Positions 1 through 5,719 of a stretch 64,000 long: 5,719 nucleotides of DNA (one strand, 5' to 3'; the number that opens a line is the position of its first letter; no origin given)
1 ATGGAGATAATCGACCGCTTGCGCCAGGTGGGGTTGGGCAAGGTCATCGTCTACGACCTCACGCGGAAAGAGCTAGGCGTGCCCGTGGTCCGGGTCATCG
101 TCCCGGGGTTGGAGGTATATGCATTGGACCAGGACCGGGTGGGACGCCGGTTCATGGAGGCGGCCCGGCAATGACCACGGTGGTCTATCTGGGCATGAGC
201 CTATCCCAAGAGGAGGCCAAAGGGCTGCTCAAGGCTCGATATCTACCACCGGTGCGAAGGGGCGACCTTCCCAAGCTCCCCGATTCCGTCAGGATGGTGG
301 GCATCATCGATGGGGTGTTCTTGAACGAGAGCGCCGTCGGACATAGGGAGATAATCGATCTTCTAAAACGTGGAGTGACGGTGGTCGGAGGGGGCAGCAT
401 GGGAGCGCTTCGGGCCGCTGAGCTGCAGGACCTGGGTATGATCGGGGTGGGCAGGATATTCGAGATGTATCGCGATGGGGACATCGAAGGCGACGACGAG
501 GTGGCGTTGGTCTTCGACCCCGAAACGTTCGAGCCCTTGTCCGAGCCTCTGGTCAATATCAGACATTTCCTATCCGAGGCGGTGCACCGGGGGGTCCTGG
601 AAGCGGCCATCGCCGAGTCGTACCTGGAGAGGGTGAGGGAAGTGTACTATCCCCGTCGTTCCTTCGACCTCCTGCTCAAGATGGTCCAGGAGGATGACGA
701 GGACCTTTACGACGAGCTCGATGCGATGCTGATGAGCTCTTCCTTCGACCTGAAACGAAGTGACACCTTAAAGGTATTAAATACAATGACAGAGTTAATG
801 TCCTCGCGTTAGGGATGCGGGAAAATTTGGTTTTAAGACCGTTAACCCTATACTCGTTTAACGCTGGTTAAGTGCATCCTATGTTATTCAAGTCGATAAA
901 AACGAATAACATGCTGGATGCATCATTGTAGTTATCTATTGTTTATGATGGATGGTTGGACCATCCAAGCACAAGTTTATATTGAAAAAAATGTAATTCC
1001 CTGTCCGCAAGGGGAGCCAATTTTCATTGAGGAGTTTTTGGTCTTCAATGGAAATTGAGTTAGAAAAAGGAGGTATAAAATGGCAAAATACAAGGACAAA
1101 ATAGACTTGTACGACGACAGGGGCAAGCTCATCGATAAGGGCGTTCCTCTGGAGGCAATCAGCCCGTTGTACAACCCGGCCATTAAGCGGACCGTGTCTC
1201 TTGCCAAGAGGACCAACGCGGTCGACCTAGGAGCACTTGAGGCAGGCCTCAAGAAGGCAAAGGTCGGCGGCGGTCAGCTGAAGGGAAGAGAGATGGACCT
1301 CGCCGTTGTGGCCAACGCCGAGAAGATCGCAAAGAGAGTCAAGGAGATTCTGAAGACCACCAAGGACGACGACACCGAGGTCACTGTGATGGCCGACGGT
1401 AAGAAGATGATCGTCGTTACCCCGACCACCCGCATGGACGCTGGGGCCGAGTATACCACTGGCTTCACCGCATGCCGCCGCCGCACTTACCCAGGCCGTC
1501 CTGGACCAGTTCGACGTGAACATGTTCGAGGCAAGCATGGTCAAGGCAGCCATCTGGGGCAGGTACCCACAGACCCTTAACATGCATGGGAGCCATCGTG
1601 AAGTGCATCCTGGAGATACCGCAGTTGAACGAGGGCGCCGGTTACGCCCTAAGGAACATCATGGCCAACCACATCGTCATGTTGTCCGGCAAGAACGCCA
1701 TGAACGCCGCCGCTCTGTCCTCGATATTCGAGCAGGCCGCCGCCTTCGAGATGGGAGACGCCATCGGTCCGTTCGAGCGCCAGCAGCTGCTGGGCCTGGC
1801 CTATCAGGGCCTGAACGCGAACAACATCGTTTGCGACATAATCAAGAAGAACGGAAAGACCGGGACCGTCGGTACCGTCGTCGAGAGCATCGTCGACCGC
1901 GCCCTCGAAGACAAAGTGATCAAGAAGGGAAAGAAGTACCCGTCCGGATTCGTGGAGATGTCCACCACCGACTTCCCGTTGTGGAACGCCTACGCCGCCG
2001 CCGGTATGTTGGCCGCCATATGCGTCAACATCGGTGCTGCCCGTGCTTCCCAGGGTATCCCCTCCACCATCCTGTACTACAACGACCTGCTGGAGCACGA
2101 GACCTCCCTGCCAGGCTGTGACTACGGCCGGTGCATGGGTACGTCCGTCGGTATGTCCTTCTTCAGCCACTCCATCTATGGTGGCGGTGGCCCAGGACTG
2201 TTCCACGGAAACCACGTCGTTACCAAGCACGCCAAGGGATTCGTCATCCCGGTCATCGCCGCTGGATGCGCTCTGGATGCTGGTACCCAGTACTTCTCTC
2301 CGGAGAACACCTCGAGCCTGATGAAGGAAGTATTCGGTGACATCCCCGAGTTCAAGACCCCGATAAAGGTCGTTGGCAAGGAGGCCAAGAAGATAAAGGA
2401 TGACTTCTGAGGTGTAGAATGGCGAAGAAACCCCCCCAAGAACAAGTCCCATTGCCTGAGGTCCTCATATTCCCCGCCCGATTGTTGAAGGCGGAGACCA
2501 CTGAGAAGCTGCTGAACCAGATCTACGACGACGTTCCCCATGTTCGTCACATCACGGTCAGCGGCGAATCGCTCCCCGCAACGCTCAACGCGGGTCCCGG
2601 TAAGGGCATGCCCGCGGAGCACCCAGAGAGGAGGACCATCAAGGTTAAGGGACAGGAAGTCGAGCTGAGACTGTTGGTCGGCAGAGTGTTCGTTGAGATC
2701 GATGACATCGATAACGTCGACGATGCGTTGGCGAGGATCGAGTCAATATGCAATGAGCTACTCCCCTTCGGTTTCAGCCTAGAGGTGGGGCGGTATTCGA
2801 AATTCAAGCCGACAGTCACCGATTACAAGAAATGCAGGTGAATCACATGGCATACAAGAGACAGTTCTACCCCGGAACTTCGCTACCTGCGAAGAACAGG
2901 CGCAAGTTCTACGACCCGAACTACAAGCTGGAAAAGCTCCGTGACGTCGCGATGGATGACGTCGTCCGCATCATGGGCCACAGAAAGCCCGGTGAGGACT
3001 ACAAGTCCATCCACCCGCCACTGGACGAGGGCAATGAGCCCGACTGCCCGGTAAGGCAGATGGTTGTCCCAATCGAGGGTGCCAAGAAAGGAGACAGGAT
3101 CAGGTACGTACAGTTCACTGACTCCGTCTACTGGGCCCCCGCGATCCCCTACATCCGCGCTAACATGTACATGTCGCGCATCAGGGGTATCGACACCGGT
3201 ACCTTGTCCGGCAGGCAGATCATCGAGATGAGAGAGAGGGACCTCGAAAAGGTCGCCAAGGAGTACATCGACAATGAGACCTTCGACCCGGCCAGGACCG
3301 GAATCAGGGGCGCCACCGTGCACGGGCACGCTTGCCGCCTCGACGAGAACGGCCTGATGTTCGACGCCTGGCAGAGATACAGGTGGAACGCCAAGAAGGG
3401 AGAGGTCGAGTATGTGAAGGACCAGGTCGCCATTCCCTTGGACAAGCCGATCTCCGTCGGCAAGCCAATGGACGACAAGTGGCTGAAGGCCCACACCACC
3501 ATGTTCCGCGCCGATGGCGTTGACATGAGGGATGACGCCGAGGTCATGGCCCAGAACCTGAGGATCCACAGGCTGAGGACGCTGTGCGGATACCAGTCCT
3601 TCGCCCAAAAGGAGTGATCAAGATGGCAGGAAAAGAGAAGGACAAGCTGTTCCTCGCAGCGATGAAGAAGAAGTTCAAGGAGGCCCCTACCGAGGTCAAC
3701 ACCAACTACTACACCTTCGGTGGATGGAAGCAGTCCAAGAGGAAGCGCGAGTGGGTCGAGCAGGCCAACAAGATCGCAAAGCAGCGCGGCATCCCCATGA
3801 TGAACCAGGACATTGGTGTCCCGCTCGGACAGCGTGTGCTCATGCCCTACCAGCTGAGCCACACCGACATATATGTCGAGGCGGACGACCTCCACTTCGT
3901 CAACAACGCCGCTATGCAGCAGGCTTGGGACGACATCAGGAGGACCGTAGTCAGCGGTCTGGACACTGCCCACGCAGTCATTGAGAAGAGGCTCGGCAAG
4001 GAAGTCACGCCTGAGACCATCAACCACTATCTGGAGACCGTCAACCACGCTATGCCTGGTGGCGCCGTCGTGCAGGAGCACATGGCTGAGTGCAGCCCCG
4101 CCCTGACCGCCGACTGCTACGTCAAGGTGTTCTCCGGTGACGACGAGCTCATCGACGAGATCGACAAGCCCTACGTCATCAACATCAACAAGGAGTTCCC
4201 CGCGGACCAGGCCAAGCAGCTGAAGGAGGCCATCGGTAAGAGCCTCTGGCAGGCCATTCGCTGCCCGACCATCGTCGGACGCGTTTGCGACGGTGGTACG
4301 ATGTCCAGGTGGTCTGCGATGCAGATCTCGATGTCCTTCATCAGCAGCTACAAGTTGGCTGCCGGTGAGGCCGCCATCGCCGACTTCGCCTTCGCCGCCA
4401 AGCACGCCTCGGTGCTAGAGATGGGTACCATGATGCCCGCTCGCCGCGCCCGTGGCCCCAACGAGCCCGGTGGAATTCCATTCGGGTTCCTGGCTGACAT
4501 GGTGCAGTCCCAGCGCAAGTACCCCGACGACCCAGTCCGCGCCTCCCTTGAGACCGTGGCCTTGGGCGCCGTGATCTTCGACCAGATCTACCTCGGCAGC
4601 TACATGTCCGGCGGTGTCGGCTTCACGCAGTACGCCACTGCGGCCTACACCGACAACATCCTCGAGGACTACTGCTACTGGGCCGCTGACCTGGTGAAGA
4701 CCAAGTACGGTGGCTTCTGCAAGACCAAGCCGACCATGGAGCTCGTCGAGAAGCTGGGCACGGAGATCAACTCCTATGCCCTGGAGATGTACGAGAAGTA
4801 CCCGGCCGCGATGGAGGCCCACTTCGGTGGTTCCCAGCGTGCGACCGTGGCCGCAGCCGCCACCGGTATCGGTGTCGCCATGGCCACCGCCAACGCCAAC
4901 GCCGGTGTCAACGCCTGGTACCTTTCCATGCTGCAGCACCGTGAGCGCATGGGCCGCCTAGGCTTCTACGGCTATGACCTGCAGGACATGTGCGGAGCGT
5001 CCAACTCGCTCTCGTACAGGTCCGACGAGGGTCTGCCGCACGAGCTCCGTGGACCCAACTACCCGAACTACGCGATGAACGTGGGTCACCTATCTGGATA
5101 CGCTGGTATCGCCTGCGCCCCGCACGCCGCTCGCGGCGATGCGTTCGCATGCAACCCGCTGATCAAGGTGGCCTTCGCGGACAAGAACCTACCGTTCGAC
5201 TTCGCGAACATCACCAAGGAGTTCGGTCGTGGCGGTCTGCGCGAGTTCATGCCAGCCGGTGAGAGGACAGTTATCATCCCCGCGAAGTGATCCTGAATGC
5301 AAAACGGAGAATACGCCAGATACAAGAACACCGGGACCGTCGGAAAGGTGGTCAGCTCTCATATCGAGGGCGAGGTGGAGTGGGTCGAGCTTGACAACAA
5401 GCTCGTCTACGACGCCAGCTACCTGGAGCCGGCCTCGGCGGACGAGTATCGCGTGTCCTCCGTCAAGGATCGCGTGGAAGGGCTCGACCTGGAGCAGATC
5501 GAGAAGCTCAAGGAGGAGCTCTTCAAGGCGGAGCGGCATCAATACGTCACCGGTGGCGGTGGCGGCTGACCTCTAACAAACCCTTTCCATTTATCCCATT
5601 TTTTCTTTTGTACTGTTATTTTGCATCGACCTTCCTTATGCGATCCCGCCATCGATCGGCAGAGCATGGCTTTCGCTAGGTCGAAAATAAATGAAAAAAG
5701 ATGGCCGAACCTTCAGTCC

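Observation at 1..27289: PTM, structural and activation genes for MCR are all packed into 27 kb, with about ten unknown genes between them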

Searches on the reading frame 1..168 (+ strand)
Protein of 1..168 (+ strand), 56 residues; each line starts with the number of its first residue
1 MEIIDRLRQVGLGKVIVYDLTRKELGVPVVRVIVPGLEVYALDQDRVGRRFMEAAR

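Call 9: search_protein_families(library=ncbifam, proteins=[window:1-168:+], max_evalue=0.00001)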
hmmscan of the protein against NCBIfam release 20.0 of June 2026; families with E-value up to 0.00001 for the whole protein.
window:1-168:+ (56 aa): 3 families
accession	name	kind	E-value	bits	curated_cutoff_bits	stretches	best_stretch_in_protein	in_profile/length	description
TIGR03266.1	methan_mark_1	equivalog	1.7e-17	63.5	365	1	3-50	328-375/376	YcaO-related McrA-glycine thioamidation protein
TIGR00702.1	TIGR00702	domain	7.8e-09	35.1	75.65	1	4-50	330-377/377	YcaO-type kinase domain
TIGR03604.1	TOMM_cyclo_SagD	subfamily_domain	4.5e-06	25.8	219.25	1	2-53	299-354/377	thiazole/oxazole-forming peptide maturase, SagD family component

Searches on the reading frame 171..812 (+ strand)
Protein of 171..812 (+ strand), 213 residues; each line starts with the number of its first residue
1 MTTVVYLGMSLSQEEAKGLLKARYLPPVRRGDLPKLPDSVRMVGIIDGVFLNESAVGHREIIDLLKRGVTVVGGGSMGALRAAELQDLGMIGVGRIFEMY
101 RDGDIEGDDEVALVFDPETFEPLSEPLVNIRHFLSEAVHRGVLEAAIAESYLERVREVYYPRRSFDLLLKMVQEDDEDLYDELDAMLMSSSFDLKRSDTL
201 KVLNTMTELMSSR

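Call 9: search_protein_families(library=ncbifam, proteins=[window:171-812:+], max_evalue=0.00001)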
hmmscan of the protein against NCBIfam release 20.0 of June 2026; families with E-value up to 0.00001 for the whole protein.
window:171-812:+ (213 aa): 1 family
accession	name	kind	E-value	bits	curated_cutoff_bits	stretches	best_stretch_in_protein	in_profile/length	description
NF033432.0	ThioGly_TfuA_rel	equivalog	2.8e-74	249.1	235.2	1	3-208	2-210/211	TfuA-related McrA-glycine thioamidation protein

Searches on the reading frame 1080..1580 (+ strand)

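Call 9: search_protein_families(library=ncbifam, proteins=[window:1080-1580:+], max_evalue=0.00001)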
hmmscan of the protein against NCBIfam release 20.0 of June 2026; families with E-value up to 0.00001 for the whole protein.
window:1080-1580:+ (166 aa): 1 family
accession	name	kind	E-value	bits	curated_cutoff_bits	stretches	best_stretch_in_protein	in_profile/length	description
TIGR03257.1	met_CoM_red_bet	equivalog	6.7e-36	124.1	516.25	1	5-130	1-128/433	coenzyme-B sulfoethylthiotransferase subunit beta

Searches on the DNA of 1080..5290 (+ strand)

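Call 5: search_dna_similar(query=window:1080-5290:+, collection=plasmids, mode=near, max_rows=5)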
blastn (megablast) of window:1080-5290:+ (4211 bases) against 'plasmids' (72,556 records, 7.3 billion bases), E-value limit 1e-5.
No match.

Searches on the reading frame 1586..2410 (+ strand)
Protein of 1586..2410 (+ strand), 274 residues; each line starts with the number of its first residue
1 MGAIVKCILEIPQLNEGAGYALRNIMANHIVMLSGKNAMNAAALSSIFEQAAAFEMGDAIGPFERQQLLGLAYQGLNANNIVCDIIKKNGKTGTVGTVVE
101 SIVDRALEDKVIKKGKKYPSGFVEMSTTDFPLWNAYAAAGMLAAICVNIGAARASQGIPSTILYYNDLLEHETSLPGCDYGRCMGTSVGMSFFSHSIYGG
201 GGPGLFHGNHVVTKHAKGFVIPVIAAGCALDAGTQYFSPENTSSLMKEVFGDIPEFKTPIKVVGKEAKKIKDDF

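Call 9: search_protein_families(library=ncbifam, proteins=[window:1586-2410:+], max_evalue=0.00001)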
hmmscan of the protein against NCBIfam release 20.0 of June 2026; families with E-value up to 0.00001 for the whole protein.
window:1586-2410:+ (274 aa): 1 family
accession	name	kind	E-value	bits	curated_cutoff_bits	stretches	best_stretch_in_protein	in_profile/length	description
TIGR03257.1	met_CoM_red_bet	equivalog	5.7e-129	430.8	516.25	1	1-263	167-429/433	coenzyme-B sulfoethylthiotransferase subunit beta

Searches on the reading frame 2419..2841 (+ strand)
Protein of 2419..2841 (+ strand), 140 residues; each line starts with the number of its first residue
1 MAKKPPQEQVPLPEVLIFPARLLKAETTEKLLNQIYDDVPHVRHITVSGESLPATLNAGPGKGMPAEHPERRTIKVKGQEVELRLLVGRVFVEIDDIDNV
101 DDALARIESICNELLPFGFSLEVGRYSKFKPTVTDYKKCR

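Call 9: search_protein_families(library=ncbifam, proteins=[window:2419-2841:+], max_evalue=0.00001)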
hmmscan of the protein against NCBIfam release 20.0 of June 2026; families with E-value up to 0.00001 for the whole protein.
window:2419-2841:+ (140 aa): 1 family
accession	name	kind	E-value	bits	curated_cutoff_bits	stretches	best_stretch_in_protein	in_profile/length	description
TIGR03260.1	met_CoM_red_D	equivalog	1.4e-42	145.1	100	1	14-138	1-120/150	methyl-coenzyme M reductase operon protein D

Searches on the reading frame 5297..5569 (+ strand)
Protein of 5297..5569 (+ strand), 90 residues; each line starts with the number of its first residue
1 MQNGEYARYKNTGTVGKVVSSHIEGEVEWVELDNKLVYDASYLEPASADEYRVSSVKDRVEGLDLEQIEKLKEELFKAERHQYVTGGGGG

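Call 7: search_protein_families(library=pfam, proteins=[window:5297-5569:+], max_evalue=0.01)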
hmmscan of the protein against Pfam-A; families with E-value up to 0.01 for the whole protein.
window:5297-5569:+ (90 aa): 1 family
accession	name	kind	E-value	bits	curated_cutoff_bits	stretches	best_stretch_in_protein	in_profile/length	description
PF09871.14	DUF2098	-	4.5e-14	53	25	1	1-88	2-94/94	Uncharacterized protein conserved in archaea (DUF2098)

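Call 8: search_protein_families(library=ncbifam, proteins=[window:5297-5569:+], max_evalue=0.01)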
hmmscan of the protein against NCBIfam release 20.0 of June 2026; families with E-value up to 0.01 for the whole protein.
window:5297-5569:+ (90 aa): 0 families

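Call 43: search_solved_structures(query=window:5297-5569:+, max_evalue=1, show_alignments=1)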
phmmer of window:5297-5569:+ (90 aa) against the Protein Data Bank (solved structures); distinct sequences matched with E-value up to 1: 2.
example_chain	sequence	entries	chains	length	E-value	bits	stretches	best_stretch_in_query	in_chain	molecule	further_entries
8s7x_L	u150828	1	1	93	0.00011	26.1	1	3-66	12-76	DUF2098 domain-containing protein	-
8s7v_L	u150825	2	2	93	0.00012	26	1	3-64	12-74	DUF2098 domain-containing protein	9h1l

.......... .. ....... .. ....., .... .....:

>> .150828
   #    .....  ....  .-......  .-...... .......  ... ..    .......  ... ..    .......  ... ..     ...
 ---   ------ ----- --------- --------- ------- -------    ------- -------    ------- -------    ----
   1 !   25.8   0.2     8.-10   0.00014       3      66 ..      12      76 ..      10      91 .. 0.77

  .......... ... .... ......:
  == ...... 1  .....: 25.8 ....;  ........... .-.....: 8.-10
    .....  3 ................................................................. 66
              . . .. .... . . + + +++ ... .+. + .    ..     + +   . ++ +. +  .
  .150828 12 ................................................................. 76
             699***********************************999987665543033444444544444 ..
